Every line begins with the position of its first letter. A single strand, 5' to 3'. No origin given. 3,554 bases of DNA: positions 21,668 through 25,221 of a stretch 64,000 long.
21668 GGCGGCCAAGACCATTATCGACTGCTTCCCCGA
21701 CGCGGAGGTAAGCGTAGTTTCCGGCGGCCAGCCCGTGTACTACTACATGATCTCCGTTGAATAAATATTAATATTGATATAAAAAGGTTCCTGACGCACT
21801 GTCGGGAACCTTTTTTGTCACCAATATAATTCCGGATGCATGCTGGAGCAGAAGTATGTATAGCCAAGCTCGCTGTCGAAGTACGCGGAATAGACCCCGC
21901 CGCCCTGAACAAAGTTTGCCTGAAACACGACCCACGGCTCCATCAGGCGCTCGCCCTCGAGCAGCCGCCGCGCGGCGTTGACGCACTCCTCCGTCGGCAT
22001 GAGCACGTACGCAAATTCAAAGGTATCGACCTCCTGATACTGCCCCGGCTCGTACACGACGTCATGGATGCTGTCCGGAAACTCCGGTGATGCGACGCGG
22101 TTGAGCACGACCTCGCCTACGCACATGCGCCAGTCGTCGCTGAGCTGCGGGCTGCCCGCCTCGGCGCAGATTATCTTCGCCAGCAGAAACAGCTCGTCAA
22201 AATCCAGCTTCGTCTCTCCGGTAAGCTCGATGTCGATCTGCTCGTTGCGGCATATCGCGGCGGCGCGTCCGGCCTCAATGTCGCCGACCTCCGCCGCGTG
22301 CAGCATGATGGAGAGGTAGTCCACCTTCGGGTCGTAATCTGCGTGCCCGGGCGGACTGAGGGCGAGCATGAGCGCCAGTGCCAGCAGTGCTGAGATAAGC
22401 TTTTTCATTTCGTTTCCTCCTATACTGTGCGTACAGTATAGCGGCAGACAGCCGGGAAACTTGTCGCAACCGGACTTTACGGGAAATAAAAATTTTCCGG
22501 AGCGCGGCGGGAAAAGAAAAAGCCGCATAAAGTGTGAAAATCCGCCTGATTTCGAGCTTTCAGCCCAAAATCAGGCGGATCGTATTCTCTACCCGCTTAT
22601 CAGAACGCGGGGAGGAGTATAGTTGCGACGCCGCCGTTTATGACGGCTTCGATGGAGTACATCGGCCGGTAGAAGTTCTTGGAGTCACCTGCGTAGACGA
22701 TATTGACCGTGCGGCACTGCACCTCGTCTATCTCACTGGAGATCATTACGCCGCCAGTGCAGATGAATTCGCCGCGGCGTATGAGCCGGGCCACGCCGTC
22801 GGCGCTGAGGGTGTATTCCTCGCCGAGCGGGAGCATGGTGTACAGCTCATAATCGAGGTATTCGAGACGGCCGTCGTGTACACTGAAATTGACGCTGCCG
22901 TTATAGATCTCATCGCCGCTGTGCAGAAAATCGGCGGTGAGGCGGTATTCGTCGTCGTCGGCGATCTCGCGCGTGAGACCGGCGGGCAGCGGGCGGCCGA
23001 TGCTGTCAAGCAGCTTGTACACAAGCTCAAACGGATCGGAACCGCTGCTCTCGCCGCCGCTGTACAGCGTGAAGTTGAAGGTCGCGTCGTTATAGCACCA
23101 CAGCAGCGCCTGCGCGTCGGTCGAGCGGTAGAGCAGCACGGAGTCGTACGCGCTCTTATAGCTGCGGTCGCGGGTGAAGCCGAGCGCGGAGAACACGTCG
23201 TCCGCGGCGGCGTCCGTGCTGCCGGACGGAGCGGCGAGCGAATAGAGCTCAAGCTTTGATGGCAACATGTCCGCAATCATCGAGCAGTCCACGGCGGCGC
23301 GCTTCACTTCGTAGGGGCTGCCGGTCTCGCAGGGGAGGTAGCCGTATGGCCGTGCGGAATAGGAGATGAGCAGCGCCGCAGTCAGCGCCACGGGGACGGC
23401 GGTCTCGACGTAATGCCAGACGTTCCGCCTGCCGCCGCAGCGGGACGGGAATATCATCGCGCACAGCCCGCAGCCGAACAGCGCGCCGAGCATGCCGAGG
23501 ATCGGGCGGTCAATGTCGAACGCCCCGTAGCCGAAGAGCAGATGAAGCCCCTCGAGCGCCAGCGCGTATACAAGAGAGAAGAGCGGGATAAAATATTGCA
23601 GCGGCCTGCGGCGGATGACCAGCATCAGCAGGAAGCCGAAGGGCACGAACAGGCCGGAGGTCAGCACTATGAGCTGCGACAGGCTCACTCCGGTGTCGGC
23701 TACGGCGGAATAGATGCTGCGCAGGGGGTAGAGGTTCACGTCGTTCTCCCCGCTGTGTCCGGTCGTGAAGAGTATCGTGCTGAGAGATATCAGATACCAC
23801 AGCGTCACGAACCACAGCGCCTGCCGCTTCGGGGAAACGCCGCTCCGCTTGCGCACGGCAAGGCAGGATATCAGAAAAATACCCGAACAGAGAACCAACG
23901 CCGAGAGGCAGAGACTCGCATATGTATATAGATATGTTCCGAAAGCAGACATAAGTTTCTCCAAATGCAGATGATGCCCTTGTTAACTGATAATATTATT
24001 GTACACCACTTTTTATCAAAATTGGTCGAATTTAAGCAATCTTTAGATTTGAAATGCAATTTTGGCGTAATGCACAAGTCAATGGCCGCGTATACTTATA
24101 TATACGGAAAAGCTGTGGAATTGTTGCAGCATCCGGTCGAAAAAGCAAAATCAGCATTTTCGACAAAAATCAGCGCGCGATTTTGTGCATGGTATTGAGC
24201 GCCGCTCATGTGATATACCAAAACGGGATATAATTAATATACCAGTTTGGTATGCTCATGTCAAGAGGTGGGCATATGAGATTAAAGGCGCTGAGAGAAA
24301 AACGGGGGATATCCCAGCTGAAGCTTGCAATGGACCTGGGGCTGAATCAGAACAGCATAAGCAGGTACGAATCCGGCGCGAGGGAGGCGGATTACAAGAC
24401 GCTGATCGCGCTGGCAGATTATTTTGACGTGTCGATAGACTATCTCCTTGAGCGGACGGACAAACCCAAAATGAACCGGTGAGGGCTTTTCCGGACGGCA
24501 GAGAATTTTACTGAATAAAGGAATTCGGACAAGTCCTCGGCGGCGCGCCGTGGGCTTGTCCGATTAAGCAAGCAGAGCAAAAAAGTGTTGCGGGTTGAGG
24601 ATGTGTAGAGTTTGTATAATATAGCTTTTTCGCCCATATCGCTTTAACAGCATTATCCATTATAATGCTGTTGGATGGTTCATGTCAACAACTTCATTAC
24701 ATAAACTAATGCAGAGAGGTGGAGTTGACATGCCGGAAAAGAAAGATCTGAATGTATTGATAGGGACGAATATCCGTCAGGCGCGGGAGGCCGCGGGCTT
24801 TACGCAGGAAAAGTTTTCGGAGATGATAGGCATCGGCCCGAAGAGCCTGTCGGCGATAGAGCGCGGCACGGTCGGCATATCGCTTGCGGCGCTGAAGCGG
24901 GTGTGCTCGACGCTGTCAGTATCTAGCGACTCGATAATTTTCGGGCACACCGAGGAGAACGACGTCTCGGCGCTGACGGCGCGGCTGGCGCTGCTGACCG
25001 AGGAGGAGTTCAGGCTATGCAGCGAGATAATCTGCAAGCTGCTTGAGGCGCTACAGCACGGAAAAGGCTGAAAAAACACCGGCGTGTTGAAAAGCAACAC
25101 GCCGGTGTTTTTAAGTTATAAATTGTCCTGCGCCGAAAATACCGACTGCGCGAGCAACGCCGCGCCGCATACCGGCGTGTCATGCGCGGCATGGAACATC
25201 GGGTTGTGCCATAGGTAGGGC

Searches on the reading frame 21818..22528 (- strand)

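Call 73: search_protein_families(library=pfam, proteins=[window:21818-22528:-], max_evalue=0.000001)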
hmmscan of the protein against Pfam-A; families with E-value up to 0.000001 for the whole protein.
window:21818-22528:- (236 aa): 1 family
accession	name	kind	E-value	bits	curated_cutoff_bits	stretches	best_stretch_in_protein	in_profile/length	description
PF07486.17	Hydrolase_2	-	8.4e-15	55.7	27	1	135-207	8-78/100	Cell Wall Hydrolase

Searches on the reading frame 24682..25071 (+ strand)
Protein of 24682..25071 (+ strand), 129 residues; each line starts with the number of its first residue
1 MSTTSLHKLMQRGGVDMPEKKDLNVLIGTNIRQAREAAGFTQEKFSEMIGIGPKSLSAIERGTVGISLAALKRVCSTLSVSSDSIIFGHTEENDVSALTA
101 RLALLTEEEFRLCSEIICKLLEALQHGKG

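Call 5: search_protein_families(library=ncbifam, proteins=[window:24682-25071:+], max_evalue=0.00001)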
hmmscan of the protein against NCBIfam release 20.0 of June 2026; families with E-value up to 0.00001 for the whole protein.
window:24682-25071:+ (129 aa): 6 families
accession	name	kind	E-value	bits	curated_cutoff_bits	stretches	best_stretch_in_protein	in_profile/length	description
NF041951.1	phage_RstR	subfamily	9.2e-11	42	80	1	28-117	4-96/108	RstR family transcriptional repressor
TIGR03070.1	couple_hipB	subfamily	1.6e-09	37.5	71.65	1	27-78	3-54/58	type II toxin-antitoxin system Y4mF family antitoxin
NF006015.0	PRK08154.1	subfamily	9.7e-09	34.8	204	1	18-118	22-123/314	anaerobic benzoate catabolism transcriptional regulator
NF041575.1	antitoxPezA_Strep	equivalog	2e-08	34.4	290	1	26-86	1-61/158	type II toxin-antitoxin system antitoxin PezA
NF047948.1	male_kill_WMK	equivalog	2.2e-08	33.9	300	1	20-104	155-244/300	WO male-killing family protein Wmk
TIGR03830.1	CxxCG_CxxCG_HTH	subfamily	4.1e-07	29.8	61.8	1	24-70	63-109/127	type II TA system antitoxin MqsA family protein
